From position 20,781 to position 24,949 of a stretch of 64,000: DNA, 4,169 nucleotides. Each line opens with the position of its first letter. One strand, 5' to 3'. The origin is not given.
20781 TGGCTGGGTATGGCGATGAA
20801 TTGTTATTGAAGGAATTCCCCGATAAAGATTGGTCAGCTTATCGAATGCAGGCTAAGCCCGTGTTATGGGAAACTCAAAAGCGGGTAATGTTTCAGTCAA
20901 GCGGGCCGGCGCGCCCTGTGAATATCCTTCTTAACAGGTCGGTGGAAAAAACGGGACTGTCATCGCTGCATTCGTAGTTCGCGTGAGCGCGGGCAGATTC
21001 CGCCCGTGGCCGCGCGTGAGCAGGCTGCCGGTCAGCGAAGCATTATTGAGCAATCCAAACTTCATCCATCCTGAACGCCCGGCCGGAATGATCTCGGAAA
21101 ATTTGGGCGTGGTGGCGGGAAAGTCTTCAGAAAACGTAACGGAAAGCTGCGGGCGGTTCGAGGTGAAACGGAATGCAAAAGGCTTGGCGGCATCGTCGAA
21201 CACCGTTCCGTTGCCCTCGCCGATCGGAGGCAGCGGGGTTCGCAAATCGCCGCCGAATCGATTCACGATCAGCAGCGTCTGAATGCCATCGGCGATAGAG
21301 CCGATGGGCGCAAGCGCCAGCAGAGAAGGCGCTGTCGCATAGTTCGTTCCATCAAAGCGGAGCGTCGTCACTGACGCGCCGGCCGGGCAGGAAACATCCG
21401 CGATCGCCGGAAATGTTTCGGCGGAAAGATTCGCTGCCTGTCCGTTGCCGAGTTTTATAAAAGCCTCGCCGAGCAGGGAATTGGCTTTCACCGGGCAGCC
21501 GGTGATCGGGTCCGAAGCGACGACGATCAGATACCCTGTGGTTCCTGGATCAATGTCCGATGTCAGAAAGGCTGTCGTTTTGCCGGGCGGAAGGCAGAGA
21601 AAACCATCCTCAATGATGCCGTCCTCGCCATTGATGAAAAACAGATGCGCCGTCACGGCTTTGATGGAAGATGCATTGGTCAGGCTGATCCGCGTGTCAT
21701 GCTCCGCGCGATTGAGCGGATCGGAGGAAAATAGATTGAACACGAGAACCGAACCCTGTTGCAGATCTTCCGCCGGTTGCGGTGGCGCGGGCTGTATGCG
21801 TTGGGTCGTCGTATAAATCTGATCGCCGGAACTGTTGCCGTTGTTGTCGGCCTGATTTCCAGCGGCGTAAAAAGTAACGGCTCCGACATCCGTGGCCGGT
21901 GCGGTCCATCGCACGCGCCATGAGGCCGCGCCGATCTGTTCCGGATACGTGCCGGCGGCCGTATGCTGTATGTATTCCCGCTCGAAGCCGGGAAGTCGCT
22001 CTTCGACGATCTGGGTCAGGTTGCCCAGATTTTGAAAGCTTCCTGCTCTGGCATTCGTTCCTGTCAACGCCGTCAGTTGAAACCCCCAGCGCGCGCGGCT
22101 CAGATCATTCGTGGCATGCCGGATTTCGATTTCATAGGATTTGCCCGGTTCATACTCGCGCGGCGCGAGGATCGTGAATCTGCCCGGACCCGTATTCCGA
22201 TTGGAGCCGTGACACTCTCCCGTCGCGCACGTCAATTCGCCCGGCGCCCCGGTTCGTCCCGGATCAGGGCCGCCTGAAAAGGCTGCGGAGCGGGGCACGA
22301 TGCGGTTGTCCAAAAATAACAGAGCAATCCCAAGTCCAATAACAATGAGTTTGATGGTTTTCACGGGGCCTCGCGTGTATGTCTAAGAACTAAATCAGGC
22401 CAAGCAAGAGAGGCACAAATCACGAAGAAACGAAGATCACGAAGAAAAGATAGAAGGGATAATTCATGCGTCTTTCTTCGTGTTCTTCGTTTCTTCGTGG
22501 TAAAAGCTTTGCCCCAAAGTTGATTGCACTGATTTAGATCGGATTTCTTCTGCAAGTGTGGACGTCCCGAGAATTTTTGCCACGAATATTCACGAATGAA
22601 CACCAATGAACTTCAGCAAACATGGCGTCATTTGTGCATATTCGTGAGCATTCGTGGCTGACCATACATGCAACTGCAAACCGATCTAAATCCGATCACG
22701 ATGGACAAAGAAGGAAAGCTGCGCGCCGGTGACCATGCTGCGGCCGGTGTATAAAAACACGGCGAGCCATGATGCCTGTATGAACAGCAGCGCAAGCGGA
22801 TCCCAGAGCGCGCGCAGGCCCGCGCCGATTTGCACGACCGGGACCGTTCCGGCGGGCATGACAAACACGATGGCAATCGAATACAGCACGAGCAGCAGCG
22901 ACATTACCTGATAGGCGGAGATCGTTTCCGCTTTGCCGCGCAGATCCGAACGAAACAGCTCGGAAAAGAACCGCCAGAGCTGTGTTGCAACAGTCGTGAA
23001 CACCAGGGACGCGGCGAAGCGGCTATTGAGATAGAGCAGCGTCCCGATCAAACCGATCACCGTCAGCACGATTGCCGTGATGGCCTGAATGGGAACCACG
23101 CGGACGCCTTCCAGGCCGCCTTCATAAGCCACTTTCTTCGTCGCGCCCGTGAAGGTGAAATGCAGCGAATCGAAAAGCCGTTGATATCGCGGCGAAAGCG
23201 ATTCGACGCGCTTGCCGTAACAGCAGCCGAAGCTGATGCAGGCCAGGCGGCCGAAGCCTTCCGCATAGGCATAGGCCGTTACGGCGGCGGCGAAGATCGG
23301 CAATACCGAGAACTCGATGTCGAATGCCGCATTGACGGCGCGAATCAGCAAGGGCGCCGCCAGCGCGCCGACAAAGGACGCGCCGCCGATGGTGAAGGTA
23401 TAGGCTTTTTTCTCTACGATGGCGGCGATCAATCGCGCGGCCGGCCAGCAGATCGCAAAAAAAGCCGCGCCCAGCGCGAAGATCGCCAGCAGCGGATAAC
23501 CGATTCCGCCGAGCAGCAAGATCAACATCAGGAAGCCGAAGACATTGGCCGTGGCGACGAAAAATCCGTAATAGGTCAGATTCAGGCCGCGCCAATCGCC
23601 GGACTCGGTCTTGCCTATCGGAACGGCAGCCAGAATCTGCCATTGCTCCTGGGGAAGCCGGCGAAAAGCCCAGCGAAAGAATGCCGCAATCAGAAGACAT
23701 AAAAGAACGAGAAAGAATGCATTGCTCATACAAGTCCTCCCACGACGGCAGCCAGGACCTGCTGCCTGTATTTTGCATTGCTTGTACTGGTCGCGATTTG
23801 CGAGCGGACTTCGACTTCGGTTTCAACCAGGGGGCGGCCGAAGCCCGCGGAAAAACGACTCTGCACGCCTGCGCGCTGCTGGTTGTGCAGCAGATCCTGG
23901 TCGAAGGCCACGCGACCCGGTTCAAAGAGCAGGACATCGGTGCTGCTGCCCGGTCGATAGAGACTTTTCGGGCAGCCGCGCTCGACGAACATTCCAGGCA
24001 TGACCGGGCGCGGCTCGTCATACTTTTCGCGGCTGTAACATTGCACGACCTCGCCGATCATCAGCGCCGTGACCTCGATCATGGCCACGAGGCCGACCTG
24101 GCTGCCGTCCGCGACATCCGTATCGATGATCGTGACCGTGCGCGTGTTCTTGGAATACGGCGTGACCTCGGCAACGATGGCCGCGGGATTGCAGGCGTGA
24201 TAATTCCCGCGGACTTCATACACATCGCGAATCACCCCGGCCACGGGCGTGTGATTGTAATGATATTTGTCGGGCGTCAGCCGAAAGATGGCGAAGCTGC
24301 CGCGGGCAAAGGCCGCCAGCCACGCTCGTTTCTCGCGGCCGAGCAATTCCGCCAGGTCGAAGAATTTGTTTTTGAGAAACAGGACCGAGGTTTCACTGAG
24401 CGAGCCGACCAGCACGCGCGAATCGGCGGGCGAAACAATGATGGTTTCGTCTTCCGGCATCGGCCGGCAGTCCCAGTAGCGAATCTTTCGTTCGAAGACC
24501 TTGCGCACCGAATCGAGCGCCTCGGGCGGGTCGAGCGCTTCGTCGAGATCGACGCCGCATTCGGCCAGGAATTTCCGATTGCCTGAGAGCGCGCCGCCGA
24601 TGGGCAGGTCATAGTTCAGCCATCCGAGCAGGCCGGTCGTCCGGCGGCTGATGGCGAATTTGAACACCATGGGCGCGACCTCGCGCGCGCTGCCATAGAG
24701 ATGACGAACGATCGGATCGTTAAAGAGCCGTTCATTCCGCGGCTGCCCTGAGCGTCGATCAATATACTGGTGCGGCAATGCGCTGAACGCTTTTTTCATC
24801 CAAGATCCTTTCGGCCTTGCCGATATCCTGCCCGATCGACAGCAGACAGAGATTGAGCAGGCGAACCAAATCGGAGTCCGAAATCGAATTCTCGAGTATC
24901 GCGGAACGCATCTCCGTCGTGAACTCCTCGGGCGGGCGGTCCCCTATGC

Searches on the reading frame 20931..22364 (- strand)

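Call 9: search_protein_families(library=pfam, proteins=[window:20931-22364:-], max_evalue=0.00001)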
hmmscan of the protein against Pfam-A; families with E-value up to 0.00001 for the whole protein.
window:20931-22364:- (477 aa): 0 families

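Call 77: search_protein_families(library=ncbifam, proteins=[window:20931-22364:-], max_evalue=0.00001)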
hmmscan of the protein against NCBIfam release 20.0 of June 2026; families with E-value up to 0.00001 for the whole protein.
window:20931-22364:- (477 aa): 2 families
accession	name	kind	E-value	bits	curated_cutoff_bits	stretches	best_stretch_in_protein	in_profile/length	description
NF041895.1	choice_anch_V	domain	5.2e-30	104.5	42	1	26-188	9-149/150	choice-of-anchor V domain-containing protein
NF041894.1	MXAN_6652_fam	equivalog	2.8e-06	27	200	0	146-191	110-154/203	MXAN_6652 family MXYO-CTERM-anchored protein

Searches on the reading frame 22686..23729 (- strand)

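Call 9: search_protein_families(library=pfam, proteins=[window:22686-23729:-], max_evalue=0.00001)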
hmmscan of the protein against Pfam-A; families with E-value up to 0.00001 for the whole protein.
window:22686-23729:- (347 aa): 0 families

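Call 77: search_protein_families(library=ncbifam, proteins=[window:22686-23729:-], max_evalue=0.00001)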
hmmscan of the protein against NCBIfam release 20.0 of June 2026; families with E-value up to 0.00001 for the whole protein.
window:22686-23729:- (347 aa): 1 family
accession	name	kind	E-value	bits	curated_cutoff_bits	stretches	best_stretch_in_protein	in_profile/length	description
NF000778.0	PRK00052.3-4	equivalog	8.7e-12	45.2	334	1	104-288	78-241/252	prolipoprotein diacylglyceryl transferase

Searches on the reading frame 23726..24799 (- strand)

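Call 9: search_protein_families(library=pfam, proteins=[window:23726-24799:-], max_evalue=0.00001)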
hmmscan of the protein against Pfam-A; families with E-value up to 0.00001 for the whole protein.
window:23726-24799:- (357 aa): 1 family
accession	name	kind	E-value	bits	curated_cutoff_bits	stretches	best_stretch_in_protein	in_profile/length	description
PF02666.20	PS_Dcarbxylase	-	4.6e-38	131.3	22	1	100-310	3-190/198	Phosphatidylserine decarboxylase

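Call 77: search_protein_families(library=ncbifam, proteins=[window:23726-24799:-], max_evalue=0.00001)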
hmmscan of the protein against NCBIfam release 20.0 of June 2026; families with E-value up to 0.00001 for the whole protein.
window:23726-24799:- (357 aa): 4 families
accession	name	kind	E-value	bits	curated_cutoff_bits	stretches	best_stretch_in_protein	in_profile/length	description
NF001941.0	PRK00723.1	equivalog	2e-38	132.3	371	1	11-315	3-284/297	phosphatidylserine decarboxylase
NF002853.0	PRK03140.1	equivalog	1.2e-22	80.5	307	1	83-261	44-214/262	phosphatidylserine decarboxylase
TIGR00163.1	PS_decarb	equivalog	5.2e-20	71.6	111.75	1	96-304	13-228/243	archaetidylserine decarboxylase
NF003038.0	PRK03934.1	equivalog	1.1e-14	54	285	1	74-253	28-198/267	phosphatidylserine decarboxylase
